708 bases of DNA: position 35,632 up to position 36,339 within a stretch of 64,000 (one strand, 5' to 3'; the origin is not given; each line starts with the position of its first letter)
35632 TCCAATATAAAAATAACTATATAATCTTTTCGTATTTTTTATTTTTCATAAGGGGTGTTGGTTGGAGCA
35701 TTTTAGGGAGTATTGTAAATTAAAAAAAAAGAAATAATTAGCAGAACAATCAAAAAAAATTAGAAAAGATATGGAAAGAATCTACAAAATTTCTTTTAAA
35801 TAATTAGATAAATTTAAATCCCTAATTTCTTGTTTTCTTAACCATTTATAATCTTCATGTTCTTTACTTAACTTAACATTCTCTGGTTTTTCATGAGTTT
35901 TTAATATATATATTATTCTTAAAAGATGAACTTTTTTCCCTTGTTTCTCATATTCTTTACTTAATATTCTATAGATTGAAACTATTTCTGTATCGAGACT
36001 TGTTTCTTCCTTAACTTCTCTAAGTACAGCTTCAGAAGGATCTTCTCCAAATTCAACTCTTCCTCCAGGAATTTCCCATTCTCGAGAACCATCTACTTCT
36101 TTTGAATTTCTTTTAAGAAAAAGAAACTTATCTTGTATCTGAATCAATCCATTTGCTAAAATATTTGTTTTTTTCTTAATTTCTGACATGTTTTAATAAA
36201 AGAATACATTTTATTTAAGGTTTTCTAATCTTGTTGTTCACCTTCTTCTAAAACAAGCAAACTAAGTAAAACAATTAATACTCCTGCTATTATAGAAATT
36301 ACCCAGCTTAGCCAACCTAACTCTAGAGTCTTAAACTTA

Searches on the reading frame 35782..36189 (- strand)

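Call 16: search_protein_families(library=pfam, max_evalue=0.01, proteins=[window:35782-36189:-])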
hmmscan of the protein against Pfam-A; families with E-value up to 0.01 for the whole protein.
window:35782-36189:- (135 aa): 2 families
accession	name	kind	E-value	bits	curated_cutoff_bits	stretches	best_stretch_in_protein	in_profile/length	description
PF00293.34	NUDIX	-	1e-17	64.8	21.1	1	19-126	14-122/134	NUDIX domain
PF14815.12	NUDIX_4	-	7.7e-05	22.9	35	1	17-135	6-111/113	NUDIX domain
